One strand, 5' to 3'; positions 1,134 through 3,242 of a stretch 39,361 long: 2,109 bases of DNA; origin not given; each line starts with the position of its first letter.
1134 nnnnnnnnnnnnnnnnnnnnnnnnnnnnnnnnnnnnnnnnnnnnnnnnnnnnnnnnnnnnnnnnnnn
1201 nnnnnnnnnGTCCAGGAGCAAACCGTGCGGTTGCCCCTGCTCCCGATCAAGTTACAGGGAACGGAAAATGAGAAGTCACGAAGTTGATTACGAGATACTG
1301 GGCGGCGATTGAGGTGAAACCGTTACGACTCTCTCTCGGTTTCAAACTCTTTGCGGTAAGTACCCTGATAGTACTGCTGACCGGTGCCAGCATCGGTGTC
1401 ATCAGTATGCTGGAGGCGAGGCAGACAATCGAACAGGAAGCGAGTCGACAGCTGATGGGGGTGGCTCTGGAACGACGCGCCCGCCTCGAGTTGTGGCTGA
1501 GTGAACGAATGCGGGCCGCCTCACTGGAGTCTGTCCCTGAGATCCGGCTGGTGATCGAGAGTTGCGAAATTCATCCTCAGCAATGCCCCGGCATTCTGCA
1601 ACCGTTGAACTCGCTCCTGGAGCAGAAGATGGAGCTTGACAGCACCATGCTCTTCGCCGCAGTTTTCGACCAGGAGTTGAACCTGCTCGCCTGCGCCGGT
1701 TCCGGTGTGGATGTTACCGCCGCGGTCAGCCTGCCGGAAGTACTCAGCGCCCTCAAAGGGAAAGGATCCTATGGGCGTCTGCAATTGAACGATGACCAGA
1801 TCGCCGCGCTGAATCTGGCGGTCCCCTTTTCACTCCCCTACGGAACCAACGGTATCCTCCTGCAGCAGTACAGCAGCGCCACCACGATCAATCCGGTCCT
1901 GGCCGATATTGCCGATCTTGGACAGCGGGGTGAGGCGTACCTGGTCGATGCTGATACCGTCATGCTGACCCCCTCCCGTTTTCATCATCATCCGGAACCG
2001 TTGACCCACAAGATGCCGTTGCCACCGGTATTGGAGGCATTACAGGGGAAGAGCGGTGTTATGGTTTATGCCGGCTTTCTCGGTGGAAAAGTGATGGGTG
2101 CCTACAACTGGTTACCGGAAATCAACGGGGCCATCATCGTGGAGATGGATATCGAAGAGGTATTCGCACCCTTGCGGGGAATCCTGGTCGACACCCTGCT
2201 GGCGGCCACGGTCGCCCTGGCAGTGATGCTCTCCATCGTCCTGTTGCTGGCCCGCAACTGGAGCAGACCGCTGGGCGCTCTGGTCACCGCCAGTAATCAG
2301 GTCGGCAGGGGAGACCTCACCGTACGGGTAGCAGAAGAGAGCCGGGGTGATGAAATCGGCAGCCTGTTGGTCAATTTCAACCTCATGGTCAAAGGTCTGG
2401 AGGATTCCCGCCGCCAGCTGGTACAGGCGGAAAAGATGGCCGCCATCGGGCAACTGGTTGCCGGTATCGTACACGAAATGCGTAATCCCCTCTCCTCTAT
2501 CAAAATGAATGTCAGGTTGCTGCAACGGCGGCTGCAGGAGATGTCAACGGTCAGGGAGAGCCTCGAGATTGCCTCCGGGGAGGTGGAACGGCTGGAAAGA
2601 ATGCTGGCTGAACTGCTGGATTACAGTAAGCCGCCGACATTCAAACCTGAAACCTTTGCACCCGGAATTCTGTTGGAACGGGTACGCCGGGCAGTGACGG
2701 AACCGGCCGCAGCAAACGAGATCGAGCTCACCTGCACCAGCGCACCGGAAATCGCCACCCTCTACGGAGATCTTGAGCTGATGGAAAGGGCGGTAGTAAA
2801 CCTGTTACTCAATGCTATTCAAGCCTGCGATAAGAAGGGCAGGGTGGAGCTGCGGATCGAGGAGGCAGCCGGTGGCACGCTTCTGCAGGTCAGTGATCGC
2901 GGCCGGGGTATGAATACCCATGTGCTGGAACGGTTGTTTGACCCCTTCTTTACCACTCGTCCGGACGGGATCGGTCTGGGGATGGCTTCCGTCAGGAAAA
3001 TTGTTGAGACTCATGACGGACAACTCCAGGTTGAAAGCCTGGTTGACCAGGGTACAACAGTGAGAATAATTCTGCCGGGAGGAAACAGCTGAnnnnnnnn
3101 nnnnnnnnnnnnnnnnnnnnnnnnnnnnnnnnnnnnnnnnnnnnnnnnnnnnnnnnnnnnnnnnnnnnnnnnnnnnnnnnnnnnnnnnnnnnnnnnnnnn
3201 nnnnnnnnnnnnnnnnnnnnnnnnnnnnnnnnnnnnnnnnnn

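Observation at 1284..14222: Cus-type copper/silver efflux genes wired to sigma54 promoters and an adjacent NtrC-type two-component system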

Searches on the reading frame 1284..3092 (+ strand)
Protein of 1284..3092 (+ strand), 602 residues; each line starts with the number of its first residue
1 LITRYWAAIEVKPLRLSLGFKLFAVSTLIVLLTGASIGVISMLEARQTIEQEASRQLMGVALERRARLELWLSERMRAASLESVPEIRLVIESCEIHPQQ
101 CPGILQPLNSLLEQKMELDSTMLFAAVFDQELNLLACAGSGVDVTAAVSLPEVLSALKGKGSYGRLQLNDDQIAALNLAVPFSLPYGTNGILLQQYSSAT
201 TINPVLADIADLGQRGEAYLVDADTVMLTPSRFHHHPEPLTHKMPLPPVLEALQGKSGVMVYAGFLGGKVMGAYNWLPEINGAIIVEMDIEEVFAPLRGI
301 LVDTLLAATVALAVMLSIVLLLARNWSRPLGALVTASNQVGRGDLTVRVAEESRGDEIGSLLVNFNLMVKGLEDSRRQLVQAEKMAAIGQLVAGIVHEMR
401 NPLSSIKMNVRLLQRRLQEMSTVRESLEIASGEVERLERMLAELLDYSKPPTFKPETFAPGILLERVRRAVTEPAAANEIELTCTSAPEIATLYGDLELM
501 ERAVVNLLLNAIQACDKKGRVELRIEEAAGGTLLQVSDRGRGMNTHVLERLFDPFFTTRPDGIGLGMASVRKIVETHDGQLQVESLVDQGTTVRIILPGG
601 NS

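Call 7: search_protein_families(library=pfam, proteins=[window:1284-3092:+])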
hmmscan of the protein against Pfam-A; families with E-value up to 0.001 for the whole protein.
window:1284-3092:+ (602 aa): 5 families
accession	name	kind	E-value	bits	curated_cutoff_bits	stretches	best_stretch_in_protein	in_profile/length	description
PF02518.31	HATPase_c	-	6.1e-23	81.8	26.4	1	496-598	2-108/111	Histidine kinase-, DNA gyrase B-, and HSP90-like ATPase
PF00512.31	HisKA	-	2.9e-15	56.5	26.9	1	389-449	3-62/66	His Kinase A (phospho-acceptor) domain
PF00672.30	HAMP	-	7.6e-15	55.4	25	1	321-374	1-53/53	HAMP domain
PF14501.12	HATPase_c_5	-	2.6e-05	24.5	22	1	503-585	9-90/102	GHKL domain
PF13581.12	HATPase_c_2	-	0.00025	21.5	27.4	0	499-596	31-126/127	Histidine kinase-like ATPase domain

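Call 8: search_protein_families(library=ncbifam, proteins=[window:1284-3092:+])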
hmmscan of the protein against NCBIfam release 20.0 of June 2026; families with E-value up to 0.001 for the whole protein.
window:1284-3092:+ (602 aa): 85 families (the best 25 are shown)
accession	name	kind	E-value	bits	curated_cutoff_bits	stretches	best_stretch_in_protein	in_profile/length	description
NF008468.0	PRK11360.1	equivalog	5.9e-61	206.6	646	1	355-598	365-607/616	two-component system sensor histidine kinase AtoS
NF007688.0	PRK10364.1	equivalog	1.8e-55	188.5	479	1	375-598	223-450/460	two-component system sensor histidine kinase ZraS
NF010411.0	PRK13837.1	equivalog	5.8e-42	143.7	647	1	377-599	439-675/828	two-component system VirA-like sensor kinase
NF041210.1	his_kin_PieS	equivalog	4.9e-34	118.1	850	1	309-598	176-469/474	two component system sensor histidine kinase PieS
TIGR01386.1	cztS_silS_copS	subfamily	7.8e-34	117.4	292.55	1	284-596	146-455/457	heavy metal sensor histidine kinase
NF046044.1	PnpS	equivalog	1.2e-33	116.7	400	1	390-598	172-390/390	two-component system histidine kinase PnpS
NF033092.0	HK_WalK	equivalog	1.3e-33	116.4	725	2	390-598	374-593/594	cell wall metabolism sensor histidine kinase WalK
NF038348.1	T2SS_HK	subfamily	2.5e-32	112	450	2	501-598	473-572/574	histidine kinase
NF040691.1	MtrAB_MtrB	equivalog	5.2e-32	111.5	450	1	302-598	187-491/507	MtrAB system histidine kinase MtrB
TIGR02916.1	PEP_his_kin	equivalog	3.3e-31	108.6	300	1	377-598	464-679/679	XrtA/PEP-CTERM system histidine kinase PrsK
NF052574.1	HisKinEspCMyxo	equivalog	1.1e-30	106.5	1200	1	374-599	403-637/785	serine histidine kinase EspC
NF053867.1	SprKinKinDBac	equivalog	9.8e-30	103.4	775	1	361-599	260-497/500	sporulation kinase KinD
NF008312.0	PRK11100.1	equivalog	2.4e-29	102.5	356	1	306-598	186-473/477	two-component system sensor histidine kinase CreC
NF007007.0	PRK09470.1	equivalog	2.6e-29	102.4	486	1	309-598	175-458/463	envelope stress sensor histidine kinase CpxA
NF046026.1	HisKinCckACaul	equivalog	1.3e-28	99.5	1000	1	377-598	291-531/678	cell cycle histidine kinase CckA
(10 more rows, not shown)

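Call 15: find_homologous_proteins(query=window:1284-3092:+, max_evalue=1e-30)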
Query window:1284-3092:+ (602 aa): 121 proteins with E <= 1e-30 among 8000 candidates; the best 120 are listed.
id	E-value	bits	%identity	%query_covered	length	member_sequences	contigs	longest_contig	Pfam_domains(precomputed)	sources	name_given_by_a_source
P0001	5.2e-285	964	75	98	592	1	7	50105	PF00672.31,PF02518.32,PF00512.32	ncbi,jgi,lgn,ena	-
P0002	1.9e-284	963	73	98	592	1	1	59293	PF00672.31,PF02518.32,PF00512.32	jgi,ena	jgi:signal transduction histidine kinase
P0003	2.1e-284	962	76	98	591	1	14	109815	PF00672.31,PF02518.32,PF00512.32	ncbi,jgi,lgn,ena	-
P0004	2.0e-168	580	71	62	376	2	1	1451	PF00672.31,PF02518.32,PF00512.32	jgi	jgi:signal transduction histidine kinase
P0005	3.0e-153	530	49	97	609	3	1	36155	PF00672.31,PF02743.25,PF02518.32,PF00512.32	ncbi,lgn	-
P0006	2.5e-133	464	44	97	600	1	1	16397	PF00672.31,PF17201.11,PF02743.25,PF02518.32,PF00512.32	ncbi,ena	-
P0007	1.1e-130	455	42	98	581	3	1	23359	PF00672.31,PF02518.32,PF00512.32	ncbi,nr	ncbi:MAG: ATP-binding protein [Candidatus Electryonea clarkiae]|nr:ATP-binding protein [Candidatus E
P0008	1.8e-128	448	43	97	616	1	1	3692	PF00672.31,PF02743.25,PF02518.32,PF00512.32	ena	-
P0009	3.9e-128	447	41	98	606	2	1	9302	PF00672.31,PF02743.25,PF02518.32,PF00512.32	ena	-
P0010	2.9e-127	444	42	97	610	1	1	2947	PF00672.31,PF02743.25,PF02518.32,PF00512.32,PF13589.13,PF14501.13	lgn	-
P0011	3.2e-123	430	41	97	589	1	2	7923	PF00672.31,PF02743.25,PF02518.32,PF00512.32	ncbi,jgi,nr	ncbi:MAG: sensor histidine kinase [Calditrichaeota bacterium]|nr:sensor histidine kinase [Calditrich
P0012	1.4e-120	422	42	97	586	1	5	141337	PF00672.31,PF02743.25,PF02518.32,PF00512.32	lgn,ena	-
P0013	1.6e-120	422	40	96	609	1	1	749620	PF00672.31,PF02743.25,PF13581.13,PF02518.32,PF00512.32,PF14501.13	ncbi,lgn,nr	ncbi:sensor histidine kinase [bacterium]|nr:sensor histidine kinase [bacterium]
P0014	2.4e-119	418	41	97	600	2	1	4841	PF00672.31,PF02743.25,PF02518.32,PF00512.32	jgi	-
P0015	2.6e-119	418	42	97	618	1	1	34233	PF00672.31,PF02743.25,PF02518.32,PF00512.32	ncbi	ncbi:MAG: sensor histidine kinase [bacterium]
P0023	8.9e-109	383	42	97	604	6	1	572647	PF00672.31,PF02743.25,PF13581.13,PF02518.32,PF00512.32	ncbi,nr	ncbi:MAG: sensor histidine kinase [Candidatus Latescibacteria bacterium]|nr:sensor histidine kinase 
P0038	4.5e-78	281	31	97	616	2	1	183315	PF00672.31,PF02743.25,PF02518.32,PF00512.32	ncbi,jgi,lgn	-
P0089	5.8e-53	199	31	92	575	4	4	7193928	PF00672.31,PF02743.25,PF02518.32,PF00512.32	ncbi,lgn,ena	-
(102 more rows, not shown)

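Call 16: find_encoding_contigs(protein=P0003, flank=10000, max_places=2)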
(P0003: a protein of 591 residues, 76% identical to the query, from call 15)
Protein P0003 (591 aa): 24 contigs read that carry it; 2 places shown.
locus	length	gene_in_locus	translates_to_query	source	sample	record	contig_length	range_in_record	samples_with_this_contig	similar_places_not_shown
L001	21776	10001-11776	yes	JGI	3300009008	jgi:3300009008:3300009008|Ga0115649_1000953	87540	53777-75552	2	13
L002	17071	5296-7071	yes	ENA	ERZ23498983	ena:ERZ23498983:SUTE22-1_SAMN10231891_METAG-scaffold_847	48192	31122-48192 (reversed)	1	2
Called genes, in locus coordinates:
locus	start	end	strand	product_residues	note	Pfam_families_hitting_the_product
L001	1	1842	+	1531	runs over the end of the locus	PF08126:Propeptide_C25, PF01364:Peptidase_C25, PF06119:NIDO (faint), PF20773:InhA-like_MAM (weak), PF18962:Por_Secre_tail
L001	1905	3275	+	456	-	PF00128:Alpha-amylase, PF14701:hDGE_amylase (weak), PF00128:Alpha-amylase, PF16657:Malt_amylase_C (weak)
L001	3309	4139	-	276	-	PF00583:Acetyltransf_1 (weak), PF08445:FR47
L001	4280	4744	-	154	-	PF08808:RES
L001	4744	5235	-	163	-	PF20432:Xre-like-HTH, PF09722:Xre_MbcA_ParS_C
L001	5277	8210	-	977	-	PF26549:Tricorn_N, PF00930:DPPIV_N (faint), PF07676:PD40 (faint), PF26550:Tricorn_2nd (weak), PF26549:Tricorn_N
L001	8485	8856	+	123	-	PF00903:Glyoxalase (weak), PF22677:Ble-like_N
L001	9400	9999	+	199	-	PF01987:AIM24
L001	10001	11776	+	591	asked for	PF00672:HAMP, PF00512:HisKA, PF02518:HATPase_c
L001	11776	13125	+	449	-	PF00072:Response_reg, PF01078:Mg_chelatase (faint), PF00158:Sigma54_activat, PF14532:Sigma54_activ_2, PF00004:AAA (weak), PF07728:AAA_5, PF25601:AAA_lid_14, PF02954:HTH_8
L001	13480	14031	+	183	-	PF19335:HMBD (weak)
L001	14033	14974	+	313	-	PF02445:NadA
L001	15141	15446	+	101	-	-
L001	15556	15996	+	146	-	PF00571:CBS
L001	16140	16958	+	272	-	PF00037:Fer4, PF12837:Fer4_6, PF13237:Fer4_10, PF14697:Fer4_21 (weak), PF25160:LdpA_Fe-S-bd (faint), PF12838:Fer4_7 (weak), PF13187:Fer4_9 (weak), PF27217:AF_0155, +1 more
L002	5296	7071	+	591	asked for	PF00672:HAMP, PF00512:HisKA, PF02518:HATPase_c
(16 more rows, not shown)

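Call 17: find_encoding_contigs(protein=P0001, flank=10000, max_places=2)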
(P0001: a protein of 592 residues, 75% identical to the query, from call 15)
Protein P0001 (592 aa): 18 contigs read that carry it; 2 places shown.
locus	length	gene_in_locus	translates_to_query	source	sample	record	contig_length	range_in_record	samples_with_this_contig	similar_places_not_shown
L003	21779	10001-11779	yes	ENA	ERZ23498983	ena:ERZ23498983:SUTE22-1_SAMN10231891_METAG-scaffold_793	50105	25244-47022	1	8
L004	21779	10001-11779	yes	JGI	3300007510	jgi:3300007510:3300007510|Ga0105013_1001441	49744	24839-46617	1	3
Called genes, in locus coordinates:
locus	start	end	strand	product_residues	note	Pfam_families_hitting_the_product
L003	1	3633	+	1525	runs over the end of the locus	PF08126:Propeptide_C25, PF01364:Peptidase_C25, PF06119:NIDO (faint), PF20773:InhA-like_MAM (weak), PF18962:Por_Secre_tail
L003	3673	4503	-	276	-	PF13508:Acetyltransf_7 (faint), PF00583:Acetyltransf_1, PF13673:Acetyltransf_10 (weak), PF08445:FR47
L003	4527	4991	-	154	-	PF08808:RES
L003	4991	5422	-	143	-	PF20432:Xre-like-HTH, PF09722:Xre_MbcA_ParS_C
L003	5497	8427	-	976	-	PF25174:Beta-prop_THOC3 (faint), PF26549:Tricorn_N (weak), PF07676:PD40 (faint), PF23381:Beta-prop_IFT122_1st (faint), PF26550:Tricorn_2nd, PF26549:Tricorn_N, PF01103:Omp85 (weak)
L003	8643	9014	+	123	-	PF00903:Glyoxalase, PF22677:Ble-like_N (weak), PF18029:Glyoxalase_6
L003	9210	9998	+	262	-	PF01987:AIM24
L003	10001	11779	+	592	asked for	PF00672:HAMP, PF00512:HisKA, PF02518:HATPase_c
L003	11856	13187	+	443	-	PF00072:Response_reg, PF01078:Mg_chelatase (faint), PF00158:Sigma54_activat, PF14532:Sigma54_activ_2, PF07728:AAA_5, PF25601:AAA_lid_14, PF02954:HTH_8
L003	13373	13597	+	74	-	PF11127:YgaP-like_TM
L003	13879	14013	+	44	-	-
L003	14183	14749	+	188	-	-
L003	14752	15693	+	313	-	PF02445:NadA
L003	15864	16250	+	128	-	-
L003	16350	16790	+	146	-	PF00571:CBS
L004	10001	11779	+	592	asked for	PF00672:HAMP, PF00512:HisKA, PF02518:HATPase_c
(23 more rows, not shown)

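Call 18: find_encoding_contigs(protein=P0002, flank=10000, max_places=2)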
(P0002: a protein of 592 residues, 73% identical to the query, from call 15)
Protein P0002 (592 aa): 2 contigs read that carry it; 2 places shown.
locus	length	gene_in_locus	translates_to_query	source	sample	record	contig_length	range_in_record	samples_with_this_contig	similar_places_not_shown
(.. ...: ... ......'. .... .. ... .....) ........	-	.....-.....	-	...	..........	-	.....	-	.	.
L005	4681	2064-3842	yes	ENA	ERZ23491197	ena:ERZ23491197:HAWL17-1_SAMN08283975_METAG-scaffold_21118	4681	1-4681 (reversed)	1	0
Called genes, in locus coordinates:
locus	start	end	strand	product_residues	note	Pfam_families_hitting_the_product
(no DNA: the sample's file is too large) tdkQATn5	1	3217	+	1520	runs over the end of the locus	PF08126:Propeptide_C25, PF01364:Peptidase_C25, PF06119:NIDO (faint), PF20773:InhA-like_MAM (weak), PF18962:Por_Secre_tail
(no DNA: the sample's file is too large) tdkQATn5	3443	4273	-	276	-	PF13508:Acetyltransf_7 (faint), PF00583:Acetyltransf_1 (weak), PF08445:FR47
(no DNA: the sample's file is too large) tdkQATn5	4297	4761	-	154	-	PF08808:RES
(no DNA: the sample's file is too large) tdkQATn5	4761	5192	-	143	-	PF20432:Xre-like-HTH, PF09722:Xre_MbcA_ParS_C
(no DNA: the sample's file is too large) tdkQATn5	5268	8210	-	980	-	PF26549:Tricorn_N (weak), PF25174:Beta-prop_THOC3 (faint), PF26550:Tricorn_2nd, PF07676:PD40 (weak), PF26549:Tricorn_N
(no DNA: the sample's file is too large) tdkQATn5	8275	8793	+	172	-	PF00903:Glyoxalase (faint), PF22677:Ble-like_N (weak)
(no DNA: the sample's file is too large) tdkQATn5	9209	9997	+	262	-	PF01987:AIM24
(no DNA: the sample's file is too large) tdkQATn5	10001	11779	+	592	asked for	PF00672:HAMP, PF00512:HisKA, PF02518:HATPase_c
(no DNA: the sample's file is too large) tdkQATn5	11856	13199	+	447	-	PF00072:Response_reg, PF00158:Sigma54_activat, PF14532:Sigma54_activ_2, PF07728:AAA_5, PF25601:AAA_lid_14, PF02954:HTH_8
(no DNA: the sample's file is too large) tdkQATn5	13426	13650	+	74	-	PF11127:YgaP-like_TM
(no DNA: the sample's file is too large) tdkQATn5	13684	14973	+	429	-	PF02321:OEP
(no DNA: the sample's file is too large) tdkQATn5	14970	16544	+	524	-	PF19335:HMBD (weak), PF25919:BSH_CusB, PF25973:BSH_CzcB, PF25869:3HB_CusB, PF25954:Beta-barrel_RND_2, PF25967:RND-MFP_C, PF25975:CzcB_C, PF25989:YknX_C, +2 more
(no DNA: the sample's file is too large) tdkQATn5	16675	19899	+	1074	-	PF00873:ACR_tran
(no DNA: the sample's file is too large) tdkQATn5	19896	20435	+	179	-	-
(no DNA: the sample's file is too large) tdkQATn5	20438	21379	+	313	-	PF02445:NadA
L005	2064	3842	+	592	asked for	PF00672:HAMP, PF00512:HisKA, PF02518:HATPase_c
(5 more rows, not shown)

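Call 24: find_encoding_contigs(protein=P0005, flank=10000, max_places=1)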
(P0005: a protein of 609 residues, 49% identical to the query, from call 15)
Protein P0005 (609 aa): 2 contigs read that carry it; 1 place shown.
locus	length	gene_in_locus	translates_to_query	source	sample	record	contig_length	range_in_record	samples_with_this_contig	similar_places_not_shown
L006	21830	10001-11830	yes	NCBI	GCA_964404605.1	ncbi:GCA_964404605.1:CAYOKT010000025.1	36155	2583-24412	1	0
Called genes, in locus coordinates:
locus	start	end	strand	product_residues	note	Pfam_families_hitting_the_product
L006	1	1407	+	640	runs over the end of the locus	PF07690:MFS_1, PF00854:PTR2, PF07690:MFS_1, PF00565:SNase (faint)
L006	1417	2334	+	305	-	-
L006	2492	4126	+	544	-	PF16980:CitMHS_2, PF03600:CitMHS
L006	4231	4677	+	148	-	PF00582:Usp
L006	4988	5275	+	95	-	-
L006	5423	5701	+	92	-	-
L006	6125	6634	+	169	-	PF05198:IF3_N, PF00707:IF3_C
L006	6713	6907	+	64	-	PF01632:Ribosomal_L35p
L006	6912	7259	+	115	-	PF00453:Ribosomal_L20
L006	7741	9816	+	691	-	PF18962:Por_Secre_tail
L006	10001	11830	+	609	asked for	PF02743:dCache_1, PF00672:HAMP, PF00512:HisKA, PF02518:HATPase_c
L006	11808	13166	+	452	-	PF00072:Response_reg, PF00158:Sigma54_activat, PF01078:Mg_chelatase (faint), PF14532:Sigma54_activ_2, PF07728:AAA_5 (weak), PF25601:AAA_lid_14, PF02954:HTH_8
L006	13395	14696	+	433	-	PF02321:OEP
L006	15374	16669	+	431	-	PF19335:HMBD, PF25917:BSH_RND (faint), PF25919:BSH_CusB, PF25973:BSH_CzcB, PF25869:3HB_CusB (weak), PF25954:Beta-barrel_RND_2, PF25975:CzcB_C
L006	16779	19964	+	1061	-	PF00873:ACR_tran, PF03176:MMPL (faint)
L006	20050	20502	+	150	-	PF19335:HMBD (faint)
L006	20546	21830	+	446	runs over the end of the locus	PF13620:CarboxypepD_reg, PF13715:CarbopepD_reg_2 (weak), PF18962:Por_Secre_tail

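Call 25: find_encoding_contigs(protein=P0006, flank=10000, max_places=1)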
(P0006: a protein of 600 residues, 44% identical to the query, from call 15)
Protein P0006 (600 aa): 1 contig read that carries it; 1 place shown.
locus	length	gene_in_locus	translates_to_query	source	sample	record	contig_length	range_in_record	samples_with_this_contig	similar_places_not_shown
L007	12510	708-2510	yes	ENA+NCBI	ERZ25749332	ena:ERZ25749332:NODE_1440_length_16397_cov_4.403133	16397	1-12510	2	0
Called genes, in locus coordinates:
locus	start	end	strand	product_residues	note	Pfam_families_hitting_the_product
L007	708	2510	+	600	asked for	PF02743:dCache_1, PF17201:Cache_3-Cache_2 (weak), PF00672:HAMP, PF00512:HisKA, PF02518:HATPase_c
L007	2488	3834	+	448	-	PF00072:Response_reg, PF01078:Mg_chelatase (faint), PF06068:TIP49 (weak), PF00158:Sigma54_activat, PF14532:Sigma54_activ_2, PF07728:AAA_5 (weak), PF25601:AAA_lid_14, PF02954:HTH_8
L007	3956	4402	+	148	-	PF00072:Response_reg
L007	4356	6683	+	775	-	PF00403:HMA, PF00122:E1-E2_ATPase, PF00702:Hydrolase, PF08282:Hydrolase_3 (faint)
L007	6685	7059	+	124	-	PF13473:Cupredoxin_1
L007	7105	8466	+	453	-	PF02321:OEP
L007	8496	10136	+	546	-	PF19335:HMBD, PF25917:BSH_RND (weak), PF25919:BSH_CusB, PF25973:BSH_CzcB, PF25869:3HB_CusB (weak), PF25954:Beta-barrel_RND_2, PF25975:CzcB_C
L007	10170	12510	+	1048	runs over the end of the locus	PF00873:ACR_tran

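Call 26: find_encoding_contigs(protein=P0007, flank=10000, max_places=1)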
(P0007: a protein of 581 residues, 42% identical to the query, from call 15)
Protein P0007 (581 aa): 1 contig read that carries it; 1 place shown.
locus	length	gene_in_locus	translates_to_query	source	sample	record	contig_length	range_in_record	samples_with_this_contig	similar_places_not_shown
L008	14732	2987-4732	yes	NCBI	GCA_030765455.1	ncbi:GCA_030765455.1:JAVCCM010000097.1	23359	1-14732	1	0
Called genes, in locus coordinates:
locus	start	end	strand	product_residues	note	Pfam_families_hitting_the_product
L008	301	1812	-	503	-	PF00939:Na_sulph_symp, PF03600:CitMHS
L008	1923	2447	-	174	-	PF00571:CBS (weak)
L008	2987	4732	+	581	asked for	PF00672:HAMP, PF00512:HisKA, PF02518:HATPase_c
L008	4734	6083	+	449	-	PF00072:Response_reg, PF00158:Sigma54_activat, PF01078:Mg_chelatase (faint), PF14532:Sigma54_activ_2, PF07728:AAA_5 (weak), PF25601:AAA_lid_14, PF02954:HTH_8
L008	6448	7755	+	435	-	PF02321:OEP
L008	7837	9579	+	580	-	PF19335:HMBD, PF25919:BSH_CusB, PF25973:BSH_CzcB, PF25869:3HB_CusB, PF25954:Beta-barrel_RND_2, PF25975:CzcB_C, PF25989:YknX_C (weak)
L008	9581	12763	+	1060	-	PF00873:ACR_tran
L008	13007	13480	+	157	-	PF19335:HMBD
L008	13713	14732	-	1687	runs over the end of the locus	PF08126:Propeptide_C25, PF01364:Peptidase_C25, PF13620:CarboxypepD_reg, PF13715:CarbopepD_reg_2 (weak), PF18962:Por_Secre_tail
